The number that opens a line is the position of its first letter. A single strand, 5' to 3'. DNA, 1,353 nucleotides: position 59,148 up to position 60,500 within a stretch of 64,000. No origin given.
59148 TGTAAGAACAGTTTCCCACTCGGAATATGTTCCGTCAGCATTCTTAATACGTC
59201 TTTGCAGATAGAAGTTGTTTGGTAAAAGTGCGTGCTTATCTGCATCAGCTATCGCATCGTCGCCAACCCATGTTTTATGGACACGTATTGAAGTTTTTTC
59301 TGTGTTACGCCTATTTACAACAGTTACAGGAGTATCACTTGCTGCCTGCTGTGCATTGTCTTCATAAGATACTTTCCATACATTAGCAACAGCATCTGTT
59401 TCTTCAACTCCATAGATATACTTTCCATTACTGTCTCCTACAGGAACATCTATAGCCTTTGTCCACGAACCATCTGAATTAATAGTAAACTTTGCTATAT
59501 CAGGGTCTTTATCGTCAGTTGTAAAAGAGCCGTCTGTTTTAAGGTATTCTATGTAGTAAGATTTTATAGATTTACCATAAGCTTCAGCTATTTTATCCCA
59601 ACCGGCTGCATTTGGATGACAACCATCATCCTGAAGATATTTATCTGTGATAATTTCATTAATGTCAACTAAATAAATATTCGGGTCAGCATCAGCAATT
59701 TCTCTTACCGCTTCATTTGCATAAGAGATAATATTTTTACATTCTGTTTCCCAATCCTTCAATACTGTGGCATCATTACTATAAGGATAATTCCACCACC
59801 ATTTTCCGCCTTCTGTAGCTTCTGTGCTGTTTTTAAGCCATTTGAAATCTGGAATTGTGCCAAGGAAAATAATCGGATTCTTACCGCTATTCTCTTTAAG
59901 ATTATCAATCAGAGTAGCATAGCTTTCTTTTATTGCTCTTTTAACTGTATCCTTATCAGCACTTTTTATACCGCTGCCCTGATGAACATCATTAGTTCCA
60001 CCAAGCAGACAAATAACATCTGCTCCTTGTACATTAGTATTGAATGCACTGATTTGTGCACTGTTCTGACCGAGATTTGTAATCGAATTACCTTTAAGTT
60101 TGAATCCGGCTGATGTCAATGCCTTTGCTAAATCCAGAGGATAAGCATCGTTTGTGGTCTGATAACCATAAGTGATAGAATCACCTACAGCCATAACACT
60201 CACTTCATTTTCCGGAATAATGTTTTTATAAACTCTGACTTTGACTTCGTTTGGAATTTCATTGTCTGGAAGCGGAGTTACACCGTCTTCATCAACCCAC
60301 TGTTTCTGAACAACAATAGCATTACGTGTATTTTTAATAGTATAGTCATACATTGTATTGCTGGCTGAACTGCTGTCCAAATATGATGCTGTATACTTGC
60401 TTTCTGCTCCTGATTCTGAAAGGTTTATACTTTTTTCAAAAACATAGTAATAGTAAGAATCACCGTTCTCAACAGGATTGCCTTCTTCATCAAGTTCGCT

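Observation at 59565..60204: SGNH/GDSL esterase domain inserted in the stalk of the giant pilus-tip adhesin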

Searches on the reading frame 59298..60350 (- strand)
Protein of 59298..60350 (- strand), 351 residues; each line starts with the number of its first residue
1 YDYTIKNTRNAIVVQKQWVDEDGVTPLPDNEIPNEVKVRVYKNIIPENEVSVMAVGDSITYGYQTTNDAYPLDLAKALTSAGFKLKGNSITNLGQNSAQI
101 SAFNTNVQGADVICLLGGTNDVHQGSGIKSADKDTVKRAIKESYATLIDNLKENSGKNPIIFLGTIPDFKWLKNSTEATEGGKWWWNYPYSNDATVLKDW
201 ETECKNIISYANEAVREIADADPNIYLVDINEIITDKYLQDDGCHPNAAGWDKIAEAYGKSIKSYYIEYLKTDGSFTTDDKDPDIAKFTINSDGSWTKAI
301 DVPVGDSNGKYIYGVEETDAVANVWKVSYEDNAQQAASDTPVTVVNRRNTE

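Call 31: find_related_loci(query=A1, collection=genome_contigs, flank=10000)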
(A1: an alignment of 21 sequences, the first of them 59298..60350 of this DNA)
Query A1 (351 aa) in genome_contigs; peptide patterns used: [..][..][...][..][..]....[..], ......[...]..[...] (x = any residue, [..] = any of these).
188 stretches matched a pattern; 56 encode a relative of the query (tblastn E <= 1e-3); 54 distinct loci.
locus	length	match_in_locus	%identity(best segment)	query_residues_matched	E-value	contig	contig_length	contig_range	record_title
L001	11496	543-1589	38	2-348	6e-59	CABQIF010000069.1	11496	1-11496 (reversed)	MAG TPA_asm: uncultured Ruminococcus sp. isolate MGYG-HGUT-00605 genome assembly, contig: GUT_GENOME018575_69, whole gen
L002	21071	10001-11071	36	2-348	3e-57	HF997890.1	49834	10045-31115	Ruminococcus sp. CAG:254 genomic scaffold, scf155, whole genome shotgun sequence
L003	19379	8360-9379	33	2-351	3e-48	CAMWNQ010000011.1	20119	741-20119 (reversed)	MAG TPA_asm: uncultured Clostridia bacterium isolate SRR14411311_bin.2_metawrap_v1.3_MAG genome assembly, contig: NODE.2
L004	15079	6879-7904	32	2-348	7e-48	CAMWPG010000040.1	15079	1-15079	MAG TPA_asm: uncultured Ruminococcus sp. isolate SRR14411358_bin.7_metawrap_v1.3_MAG genome assembly, contig: NODE.380_l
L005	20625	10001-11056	32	2-342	2e-47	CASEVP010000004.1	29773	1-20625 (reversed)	uncultured Ruminococcus sp. isolate CO.O51.metabat-bins.17 genome assembly, contig: CO.O51.metabat-bins.17.fa_k141_59484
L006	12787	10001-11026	35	2-349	1e-46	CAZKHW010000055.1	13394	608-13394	MAG TPA_asm: uncultured Ruminococcus sp. isolate SRP199465_co2_654 genome assembly, contig: NODE_14384_length_13394_cov_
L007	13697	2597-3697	32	3-349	1e-45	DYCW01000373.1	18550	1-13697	MAG TPA_asm: Ruminococcus sp. isolate HRGM_Genome_3873 HRGM_Genome_3873_373, whole genome shotgun sequence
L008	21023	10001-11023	31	7-350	9e-46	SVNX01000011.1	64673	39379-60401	MAG: Ruminococcus sp. isolate SIG550 NODE_10773_length_64673_cov_6.512146, whole genome shotgun sequence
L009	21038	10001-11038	32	2-350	7e-45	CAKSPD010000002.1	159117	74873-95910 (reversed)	MAG: uncultured Oscillospiraceae bacterium isolate REFINED_METABAT215_TOP10_CONTIGS_1500_ASSEMBLY_K77_MERGED__Hadza_MoBi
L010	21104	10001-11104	31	3-348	2e-32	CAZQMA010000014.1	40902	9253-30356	MAG TPA_asm: uncultured Ruminococcus sp. isolate SRP225648_co1_15 genome assembly, contig: NODE_1773_length_40902_cov_9.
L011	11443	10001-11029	26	3-348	5e-27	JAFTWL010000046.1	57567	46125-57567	MAG: Ruminococcus sp. isolate RGIG4212 Roe_deer_Colon-4__c89676, whole genome shotgun sequence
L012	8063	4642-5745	29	11-348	3e-27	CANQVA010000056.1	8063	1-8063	MAG: uncultured Ruminococcus sp. isolate Lapin-032__bin115 genome assembly, contig: Lapin-032__NODE_11803_length_8063_co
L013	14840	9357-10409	30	12-351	2e-26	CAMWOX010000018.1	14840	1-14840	MAG TPA_asm: uncultured Ruminococcus sp. isolate SRR14411296_bin.5_metawrap_v1.3_MAG genome assembly, contig: NODE.137_l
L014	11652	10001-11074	28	3-348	3e-26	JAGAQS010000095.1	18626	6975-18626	MAG: Ruminococcus sp. isolate RGIG8687 Water_deer_Colon-2__c124395, whole genome shotgun sequence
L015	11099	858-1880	27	3-348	2e-26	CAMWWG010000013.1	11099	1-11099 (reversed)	MAG TPA_asm: uncultured Ruminococcus sp. isolate SRR14411334_bin.2_metawrap_v1.3_MAG genome assembly, contig: NODE.443_l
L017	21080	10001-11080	35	1-349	3e-49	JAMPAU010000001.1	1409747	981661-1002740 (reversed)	MAG: Ruminococcus flavefaciens isolate NALB_7813_7 Scaffold_#1__SCF_001__1408647_bp, whole genome shotgun sequence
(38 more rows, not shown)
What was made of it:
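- Family members come from the guts of many hosts: human, mouse, rabbit, deer and rumen (record titles in call 31).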

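Call 35: predict_structure(alignment_id=A1)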
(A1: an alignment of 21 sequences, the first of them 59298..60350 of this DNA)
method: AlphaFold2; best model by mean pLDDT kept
length: 351 residues; sequences in the alignment: 21
mean_pLDDT: 89.6   pTM: 0.80
mean pLDDT of the five models: 89.6, 88.6, 88.1, 87.6, 86.7
residues with pLDDT >= 90: 234; 70-90: 99; 50-70: 18; < 50: 0
segments of 3 or more residues with pLDDT < 50: none
pLDDT, mean of each block of 10 residues (from residue 1): 75 93 80 90 87 96 77 94 93 93 96 93 76 92 96 95 95 92 85 91 93 96 93 93 93 95 91 90 93 92 73 87 81 88 89 58
secondary structure, 60 per line:
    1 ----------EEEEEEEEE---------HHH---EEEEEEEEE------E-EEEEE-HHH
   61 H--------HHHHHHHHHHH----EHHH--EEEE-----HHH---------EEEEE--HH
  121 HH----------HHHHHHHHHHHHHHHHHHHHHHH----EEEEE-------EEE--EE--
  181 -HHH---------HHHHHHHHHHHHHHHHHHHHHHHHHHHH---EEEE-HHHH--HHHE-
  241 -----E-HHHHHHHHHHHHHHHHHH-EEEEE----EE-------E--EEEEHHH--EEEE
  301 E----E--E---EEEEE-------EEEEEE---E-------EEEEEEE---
elements in order: E11-19 E35-43 E52-56 H58-61 H70-80 E91-94 E112-116 H119-122 H133-155 E160-164 E172-174 H194-221 E225-228 H230-233 H248-265 E267-271 E288-291 E297-301 E313-317 E325-330 E342-348
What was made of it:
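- On SGNH/GDSL hydrolase superfamily (Pfam PF13472 Lipase_GDSL_2, PF00657 Lipase_GDSL): AF2 model with pLDDT 89.6 (call 35).
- Its order is two beta strands, then an alpha/beta SGNH core, then six beta strands (call 35).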

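Call 39: fold_search(model_id=the predicted structure, library=pdb)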
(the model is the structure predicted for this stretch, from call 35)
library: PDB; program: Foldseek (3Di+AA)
matches with E <= 10: 1214; with E <= 0.001: 84
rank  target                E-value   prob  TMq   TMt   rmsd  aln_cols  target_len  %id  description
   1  9kr0                  4.5e-09  1.00  0.41  0.37   4.7       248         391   23  Structural Basis for the Polymer-Protein Binding Mechanism of Polyvinyl Alcohol Esterase (released 2025-10-08)
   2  5b5l                  1.0e-08  1.00  0.39  0.64   5.2       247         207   19  Crystal structure of acetyl esterase mutant S10A with acetate ion (released 2017-05-31)
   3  5b5s                  1.2e-08  1.00  0.40  0.66   4.7       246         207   20  Crystal structure of a carbohydrate esterase family 3 from Talaromyces cellulolyticus (released 2016-11-16)
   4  9kqz                  1.4e-08  1.00  0.41  0.38   4.6       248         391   22  Structural Basis for the Polymer-Protein Binding Mechanism of Polyvinyl Alcohol Esterase (released 2025-10-08)
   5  8ik1_A                5.6e-08  1.00  0.41  0.67   4.9       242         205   21  EstL5 in complex of PMSF (released 2023-03-29)
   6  8ik1_B                6.0e-08  1.00  0.41  0.66   5.0       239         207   21  EstL5 in complex of PMSF (released 2023-03-29)
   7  7bxd                  7.6e-08  1.00  0.36  0.55   7.1       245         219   15  Crystal structure of Ca_00815 (released 2021-04-21)
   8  7e16_A                9.2e-08  1.00  0.43  0.68   4.9       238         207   19  crystal structure of GDSL esterase from Geobacillus thermodenitrificans (released 2021-04-14)
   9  3p94_A                9.2e-08  1.00  0.39  0.63   5.0       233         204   14  Crystal structure of a GDSL-like Lipase (BDI_0976) from Parabacteroides distasonis ATCC 8503 at 1.93 A resolution (released 2010-11-03)
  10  2hsj_B                9.2e-08  1.00  0.38  0.60   6.9       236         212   20  The structure of a putative platelet activating factor from Streptococcus pneumonia. (released 2006-09-19)
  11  4iyj_A                1.2e-07  1.00  0.36  0.57   6.2       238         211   15  Crystal structure of a putative acylhydrolase (BACUNI_03406) from Bacteroides uniformis ATCC 8492 at 1.37 A resolution (released 2013-03-06)
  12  4tx1_A                1.6e-07  1.00  0.41  0.64   5.8       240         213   17  The crystal structure of carbohydrate acetylesterase family member from Sinorhizobium meliloti (released 2014-12-24)
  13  4ppy_A                1.7e-07  1.00  0.37  0.58   5.4       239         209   16  Crystal structure of a putative acylhydrolase (BF3764) from Bacteroides fragilis NCTC 9343 at 2.00 A resolution (released 2014-04-02)
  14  7toh_A                2.0e-07  1.00  0.42  0.39   4.2       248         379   16  Crystal structure of carbohydrate esterase PbeAcXE, in complex with MeGlcpA-Xylp (released 2022-04-13)
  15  4h08                  2.2e-07  1.00  0.37  0.61   8.4       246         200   17  Crystal structure of a putative hydrolase (BT3161) from Bacteroides thetaiotaomicron VPI-5482 at 1.80 A resolution (released 2012-10-17)
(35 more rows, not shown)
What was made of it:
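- On SGNH/GDSL hydrolase superfamily (Pfam PF13472 Lipase_GDSL_2, PF00657 Lipase_GDSL): All of the top 50 Foldseek PDB hits shown have the SGNH fold, with probability 1.00 (call 39).
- By fold: 9KR0, 5B5S/5B5L CE3 and 2VPT (call 39). OatA-type transferases appear among the fold hits (call 39). OatA hits rank well below the esterases (call 39).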

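Call 41: search_solved_structures(query=A1, max_evalue=0.01, show_alignments=2)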
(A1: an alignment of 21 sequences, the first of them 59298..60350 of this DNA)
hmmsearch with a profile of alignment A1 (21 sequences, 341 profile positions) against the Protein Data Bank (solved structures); distinct sequences matched with E-value up to 0.01: 50.
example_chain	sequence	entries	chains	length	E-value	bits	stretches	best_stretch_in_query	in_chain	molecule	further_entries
2vpt_A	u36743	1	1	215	6.8e-17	64.8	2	49-169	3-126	LIPOLYTIC ENZYME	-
9kr0_A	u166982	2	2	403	2.2e-15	59.8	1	53-259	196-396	SGNH/GDSL hydrolase family protein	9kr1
9kqz_A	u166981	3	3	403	2e-14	56.7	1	53-259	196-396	SGNH/GDSL hydrolase family protein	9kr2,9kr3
7ddy_D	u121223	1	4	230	2.3e-13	53.2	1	48-162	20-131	G-D-S-L family lipolytic protein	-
8ik1_A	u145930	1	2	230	3e-12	49.5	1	46-258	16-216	GDSL family lipase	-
4rw0_A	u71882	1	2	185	7.2e-11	44.9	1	50-150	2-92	Lipolytic protein G-D-S-L family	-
9hi6_A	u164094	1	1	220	1e-10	44.4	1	93-271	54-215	FI6-focused design_04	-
3p94_A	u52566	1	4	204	1.7e-10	43.7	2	209-266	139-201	GDSL-like Lipase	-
4oap_A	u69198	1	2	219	1.8e-10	43.6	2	54-145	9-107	Acetyl xylan esterase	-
4oao_A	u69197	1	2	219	3.1e-10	42.9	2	54-145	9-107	Acetyl xylan esterase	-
3w7v_A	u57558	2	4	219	3.5e-10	42.7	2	54-145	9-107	Acetyl xylan esterase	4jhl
5bn1_A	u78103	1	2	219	5.5e-10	42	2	54-145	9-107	Acetyl xylan esterase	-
5jd3_A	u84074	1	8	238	7e-10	41.7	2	52-161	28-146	LAE5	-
5b5s_A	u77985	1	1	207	9.5e-10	41.3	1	207-257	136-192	Acetic acid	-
7e16_A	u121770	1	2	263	2.6e-09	39.8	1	45-258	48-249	GDSL-family esterase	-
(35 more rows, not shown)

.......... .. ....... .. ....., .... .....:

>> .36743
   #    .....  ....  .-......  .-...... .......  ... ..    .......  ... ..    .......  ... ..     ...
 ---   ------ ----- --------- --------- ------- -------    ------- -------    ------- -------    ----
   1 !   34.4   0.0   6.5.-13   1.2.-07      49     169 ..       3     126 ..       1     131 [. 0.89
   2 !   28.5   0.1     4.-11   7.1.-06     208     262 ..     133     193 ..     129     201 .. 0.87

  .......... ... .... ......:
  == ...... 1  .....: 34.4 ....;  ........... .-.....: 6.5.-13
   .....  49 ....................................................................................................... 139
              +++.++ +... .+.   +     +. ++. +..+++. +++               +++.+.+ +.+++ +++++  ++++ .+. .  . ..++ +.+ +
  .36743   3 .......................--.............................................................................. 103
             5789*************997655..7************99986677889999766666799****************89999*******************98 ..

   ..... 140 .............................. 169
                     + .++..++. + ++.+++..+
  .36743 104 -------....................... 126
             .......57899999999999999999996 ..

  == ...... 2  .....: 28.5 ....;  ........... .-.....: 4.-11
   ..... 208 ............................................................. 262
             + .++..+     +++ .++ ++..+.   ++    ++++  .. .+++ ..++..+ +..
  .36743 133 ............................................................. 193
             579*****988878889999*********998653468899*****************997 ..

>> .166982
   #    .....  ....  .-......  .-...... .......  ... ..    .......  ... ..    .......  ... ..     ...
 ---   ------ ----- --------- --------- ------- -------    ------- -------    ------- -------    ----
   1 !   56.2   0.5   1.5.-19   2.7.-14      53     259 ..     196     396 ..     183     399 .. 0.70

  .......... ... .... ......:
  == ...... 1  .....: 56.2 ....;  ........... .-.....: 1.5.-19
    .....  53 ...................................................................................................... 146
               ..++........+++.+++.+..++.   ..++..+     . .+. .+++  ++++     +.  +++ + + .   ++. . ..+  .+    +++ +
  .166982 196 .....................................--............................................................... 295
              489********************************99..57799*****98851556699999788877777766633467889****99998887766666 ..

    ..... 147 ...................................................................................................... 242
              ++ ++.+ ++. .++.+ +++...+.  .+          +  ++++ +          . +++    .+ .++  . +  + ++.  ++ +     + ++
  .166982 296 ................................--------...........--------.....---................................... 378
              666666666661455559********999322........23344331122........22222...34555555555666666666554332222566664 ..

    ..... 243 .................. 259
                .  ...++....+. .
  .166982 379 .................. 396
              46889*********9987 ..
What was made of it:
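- On CAZy carbohydrate esterase family 3: The family profile's best PDB hit is CE3 2VPT (E 6.8e-17), followed by non-CE3 SGNH esterases with similar scores (call 41).
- Closest known: Tip pilins with a functional domain nested in an isopeptide-locked Ig-like domain. Same: The C-terminal half of the split CnaB domain hits PDB 'vWA domain protein' chains 7VCN and 7W6B (call 41).
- Closest known: CAZy CE3 acetyl-xylan esterases. Same: 2VPT is the best profile match in the PDB (E 6.8e-17, call 41), and 5B5L/5B5S rank second and third by fold (call 39).
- By profile: 2VPT CE3 at E 6.8e-17, 9KR0 and 7DDY (call 41). A sialate O-acetylesterase appears among the PDB profile hits (6NJC, E 2.5e-4, call 41). 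CE3 and acetyl-xylan-esterase-type proteins score far better than the sialate esterase: 64.8 vs 23.5 bits (call 41).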

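Call 64: search_protein_families(library=pfam, alignment_id=A1, max_evalue=0.001)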
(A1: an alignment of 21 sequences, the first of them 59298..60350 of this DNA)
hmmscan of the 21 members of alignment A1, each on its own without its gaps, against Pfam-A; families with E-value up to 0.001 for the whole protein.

A. member 1, window:59298-60350:- (351 aa): 2 families
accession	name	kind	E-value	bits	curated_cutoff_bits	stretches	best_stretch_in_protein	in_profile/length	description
PF13472.12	Lipase_GDSL_2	-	2.6e-16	61.1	32.9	1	54-250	1-175/178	GDSL-like Lipase/Acylhydrolase family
PF00657.28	Lipase_GDSL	-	4.2e-15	56.9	23.6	1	52-257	1-207/208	GDSL-like Lipase/Acylhydrolase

B. families by the number of members that match (of 21 scanned): 6 families
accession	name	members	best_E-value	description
PF13472.12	Lipase_GDSL_2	21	2.1e-24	GDSL-like Lipase/Acylhydrolase family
PF00657.28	Lipase_GDSL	21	7.9e-18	GDSL-like Lipase/Acylhydrolase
PF19040.6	SGNH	3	4.4e-06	SGNH domain (fused to AT3 domains)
PF05738.19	Cna_B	2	1.8e-08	Cna protein B-type domain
PF14606.12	Lipase_GDSL_3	1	3.1e-06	GDSL-like Lipase/Acylhydrolase family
PF04311.20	DUF459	1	0.00045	Protein of unknown function (DUF459)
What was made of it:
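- On SGNH/GDSL hydrolase superfamily (Pfam PF13472 Lipase_GDSL_2, PF00657 Lipase_GDSL): 21/21 family members match both models (call 64).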
